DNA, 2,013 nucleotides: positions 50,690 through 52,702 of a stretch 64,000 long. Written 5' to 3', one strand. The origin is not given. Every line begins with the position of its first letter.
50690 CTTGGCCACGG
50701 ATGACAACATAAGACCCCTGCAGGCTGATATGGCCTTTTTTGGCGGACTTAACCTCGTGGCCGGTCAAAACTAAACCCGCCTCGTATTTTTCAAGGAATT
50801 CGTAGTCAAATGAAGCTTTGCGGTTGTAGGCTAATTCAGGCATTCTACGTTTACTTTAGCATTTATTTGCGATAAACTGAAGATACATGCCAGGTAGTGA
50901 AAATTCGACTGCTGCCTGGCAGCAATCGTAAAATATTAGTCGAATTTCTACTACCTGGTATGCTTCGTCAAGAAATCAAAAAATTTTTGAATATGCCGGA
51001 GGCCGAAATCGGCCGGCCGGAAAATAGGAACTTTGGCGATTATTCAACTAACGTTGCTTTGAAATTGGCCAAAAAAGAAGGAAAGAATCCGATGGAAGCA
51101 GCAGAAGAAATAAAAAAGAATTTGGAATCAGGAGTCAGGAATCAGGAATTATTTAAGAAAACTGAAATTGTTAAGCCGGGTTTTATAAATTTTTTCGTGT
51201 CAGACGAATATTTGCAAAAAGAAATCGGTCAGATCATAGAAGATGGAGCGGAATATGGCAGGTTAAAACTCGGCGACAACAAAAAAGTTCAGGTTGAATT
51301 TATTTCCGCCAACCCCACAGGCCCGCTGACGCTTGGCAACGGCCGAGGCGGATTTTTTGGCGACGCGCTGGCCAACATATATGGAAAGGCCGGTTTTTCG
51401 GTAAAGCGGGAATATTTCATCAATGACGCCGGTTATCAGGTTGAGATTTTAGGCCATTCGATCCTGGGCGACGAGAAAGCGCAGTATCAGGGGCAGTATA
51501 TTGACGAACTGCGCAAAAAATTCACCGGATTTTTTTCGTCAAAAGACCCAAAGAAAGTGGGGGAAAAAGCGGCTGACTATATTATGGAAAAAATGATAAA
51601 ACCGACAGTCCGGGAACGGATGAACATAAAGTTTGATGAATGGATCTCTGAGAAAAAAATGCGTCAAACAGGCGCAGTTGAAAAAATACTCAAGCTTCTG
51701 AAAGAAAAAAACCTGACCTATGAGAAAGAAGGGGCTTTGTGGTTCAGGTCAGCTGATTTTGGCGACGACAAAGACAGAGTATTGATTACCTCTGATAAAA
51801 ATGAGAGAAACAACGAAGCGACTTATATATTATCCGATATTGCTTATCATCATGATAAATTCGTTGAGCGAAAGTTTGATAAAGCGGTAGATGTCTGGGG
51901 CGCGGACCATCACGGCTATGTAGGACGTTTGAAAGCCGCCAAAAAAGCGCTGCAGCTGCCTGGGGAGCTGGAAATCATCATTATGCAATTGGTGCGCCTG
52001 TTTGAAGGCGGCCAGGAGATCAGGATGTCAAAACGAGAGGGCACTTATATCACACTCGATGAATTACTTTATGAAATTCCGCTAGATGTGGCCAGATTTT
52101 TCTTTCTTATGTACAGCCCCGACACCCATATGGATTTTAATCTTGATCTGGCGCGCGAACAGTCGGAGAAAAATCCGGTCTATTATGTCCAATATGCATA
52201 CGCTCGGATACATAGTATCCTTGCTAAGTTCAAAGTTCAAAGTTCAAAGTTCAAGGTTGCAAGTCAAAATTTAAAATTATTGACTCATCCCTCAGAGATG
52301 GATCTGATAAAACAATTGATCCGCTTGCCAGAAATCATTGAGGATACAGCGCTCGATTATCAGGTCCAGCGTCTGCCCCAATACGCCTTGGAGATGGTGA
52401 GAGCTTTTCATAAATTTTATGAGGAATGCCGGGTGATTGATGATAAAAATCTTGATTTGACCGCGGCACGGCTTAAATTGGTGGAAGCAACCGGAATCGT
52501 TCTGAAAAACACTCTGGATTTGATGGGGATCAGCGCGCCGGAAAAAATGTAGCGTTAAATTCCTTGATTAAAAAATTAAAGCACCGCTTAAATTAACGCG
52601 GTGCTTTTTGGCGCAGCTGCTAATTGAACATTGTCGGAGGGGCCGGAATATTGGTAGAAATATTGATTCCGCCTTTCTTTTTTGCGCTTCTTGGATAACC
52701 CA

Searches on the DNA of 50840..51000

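Call 20: search_rna_families(source=window, start=50840, end=51000, threshold=evalue, max_evalue=10, show_alignments=2)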
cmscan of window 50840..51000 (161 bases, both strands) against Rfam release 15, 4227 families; matches with E-value up to 10: 18.
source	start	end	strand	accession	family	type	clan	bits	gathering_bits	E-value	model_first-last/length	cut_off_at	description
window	50878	50971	+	RF03224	MIR9560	Gene; miRNA;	-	23.6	74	0.0093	1-96/96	no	MIR9560 microRNA precursor family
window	50882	50964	-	RF04118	MIR9481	Gene; miRNA;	-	20.6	130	0.03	1-135/135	no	MIR9481 microRNA precursor family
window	50887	50961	+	RF03804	mir-4989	Gene; miRNA;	-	20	49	0.042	1-80/80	no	mir-4989 microRNA precursor family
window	50872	50972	+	RF00730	mir-277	Gene; miRNA;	-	19.5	43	0.017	1-90/90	no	mir-277 microRNA precursor family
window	50883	50965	-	RF04228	MIR6140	Gene; miRNA;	-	17.6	140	0.43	1-165/165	no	MIR6140 microRNA precursor family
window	50892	50956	-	RF00717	mir-315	Gene; miRNA;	-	16.8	63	1.6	1-83/83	no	mir-315 microRNA precursor family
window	50852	50993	-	RF03926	MIR1435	Gene; miRNA;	-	16.6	94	3.3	22-164/186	no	MIR1435 microRNA precursor family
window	50872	50974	+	RF00832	mir-71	Gene; miRNA;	-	16.2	50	0.52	1-73/73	no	mir-71 microRNA precursor family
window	50879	50969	+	RF03225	mir-2763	Gene; miRNA;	-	15.8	50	1.1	1-83/83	no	mir-2763 microRNA precursor family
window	50883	50965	+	RF04228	MIR6140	Gene; miRNA;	-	15.1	140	1.8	1-165/165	no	MIR6140 microRNA precursor family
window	50969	50991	-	RF01355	CRISPR-DR26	Gene; CRISPR;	-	14.8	39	3.6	3-25/25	no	CRISPR RNA direct repeat element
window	50891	50955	-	RF03171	mir-1012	Gene; miRNA;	-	14.7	70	2.7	1-59/59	no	mir-1012 microRNA precursor family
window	50966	50993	-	RF01334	CRISPR-DR21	Gene; CRISPR;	-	14.2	48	6.9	1-37/37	no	CRISPR RNA direct repeat element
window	50887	50961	-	RF03804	mir-4989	Gene; miRNA;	-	13.8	49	2.5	1-80/80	no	mir-4989 microRNA precursor family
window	50887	50961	-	RF02009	mir-987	Gene; miRNA;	-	13.7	98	5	1-92/92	no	mir-987 microRNA precursor family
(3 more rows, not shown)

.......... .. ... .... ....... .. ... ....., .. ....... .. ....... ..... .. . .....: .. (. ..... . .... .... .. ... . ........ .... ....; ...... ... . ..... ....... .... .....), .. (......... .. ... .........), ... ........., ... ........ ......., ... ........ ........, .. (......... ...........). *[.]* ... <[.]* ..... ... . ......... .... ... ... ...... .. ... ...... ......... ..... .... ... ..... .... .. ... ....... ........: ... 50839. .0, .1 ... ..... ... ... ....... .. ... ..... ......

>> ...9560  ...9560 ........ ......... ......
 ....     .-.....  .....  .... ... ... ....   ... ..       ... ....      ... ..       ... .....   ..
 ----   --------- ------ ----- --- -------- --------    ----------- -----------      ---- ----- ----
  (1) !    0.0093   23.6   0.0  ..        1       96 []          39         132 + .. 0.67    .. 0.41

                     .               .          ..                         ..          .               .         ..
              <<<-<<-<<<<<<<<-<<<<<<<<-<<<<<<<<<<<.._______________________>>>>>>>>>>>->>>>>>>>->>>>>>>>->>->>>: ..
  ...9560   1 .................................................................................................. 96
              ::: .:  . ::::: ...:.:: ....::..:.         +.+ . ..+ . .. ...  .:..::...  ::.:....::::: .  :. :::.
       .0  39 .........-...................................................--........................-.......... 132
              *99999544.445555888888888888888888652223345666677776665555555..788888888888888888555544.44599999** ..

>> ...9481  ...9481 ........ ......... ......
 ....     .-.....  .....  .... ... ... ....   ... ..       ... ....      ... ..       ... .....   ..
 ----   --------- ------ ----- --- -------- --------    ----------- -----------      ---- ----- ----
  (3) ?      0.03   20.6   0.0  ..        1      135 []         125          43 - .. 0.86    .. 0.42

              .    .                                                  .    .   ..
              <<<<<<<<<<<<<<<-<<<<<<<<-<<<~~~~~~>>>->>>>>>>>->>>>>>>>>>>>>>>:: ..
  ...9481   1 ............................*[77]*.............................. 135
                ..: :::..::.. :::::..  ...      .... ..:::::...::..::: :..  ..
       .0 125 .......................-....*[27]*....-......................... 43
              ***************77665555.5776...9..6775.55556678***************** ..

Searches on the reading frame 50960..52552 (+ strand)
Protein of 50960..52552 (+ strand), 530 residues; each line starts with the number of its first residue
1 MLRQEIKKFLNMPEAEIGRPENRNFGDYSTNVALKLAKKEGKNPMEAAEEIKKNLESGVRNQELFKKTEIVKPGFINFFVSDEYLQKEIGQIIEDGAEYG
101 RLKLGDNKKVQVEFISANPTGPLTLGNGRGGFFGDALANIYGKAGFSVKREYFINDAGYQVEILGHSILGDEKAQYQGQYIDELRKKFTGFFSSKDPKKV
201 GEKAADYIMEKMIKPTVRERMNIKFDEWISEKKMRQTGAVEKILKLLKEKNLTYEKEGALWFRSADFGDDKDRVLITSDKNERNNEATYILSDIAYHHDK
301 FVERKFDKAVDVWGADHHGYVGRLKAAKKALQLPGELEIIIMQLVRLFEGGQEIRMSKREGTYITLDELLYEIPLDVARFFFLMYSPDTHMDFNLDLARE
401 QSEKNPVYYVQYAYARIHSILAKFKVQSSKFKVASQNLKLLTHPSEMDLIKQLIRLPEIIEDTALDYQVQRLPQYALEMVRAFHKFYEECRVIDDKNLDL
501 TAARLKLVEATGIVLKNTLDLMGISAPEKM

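Call 15: search_protein_families(library=pfam, proteins=[window:50960-52552:+], max_evalue=0.01)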
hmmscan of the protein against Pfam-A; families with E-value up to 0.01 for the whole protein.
window:50960-52552:+ (530 aa): 4 families
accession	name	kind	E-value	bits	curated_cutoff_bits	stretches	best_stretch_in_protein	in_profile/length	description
PF05746.21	DALR_1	-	4.9e-35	120.6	22.3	1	410-530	1-117/117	DALR anticodon binding domain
PF03485.21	Arg_tRNA_synt_N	-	3.5e-20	72.8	21.5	1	2-80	7-85/85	Arginyl tRNA synthetase N terminal domain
PF00750.26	tRNA-synt_1d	-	1.7e-14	54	23.3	2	90-168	3-80/349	tRNA synthetases class I (R), catalytic domain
PF09334.17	tRNA-synt_1g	-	4.3e-06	26.2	20.1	0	216-265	76-125/391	tRNA synthetases class I (M)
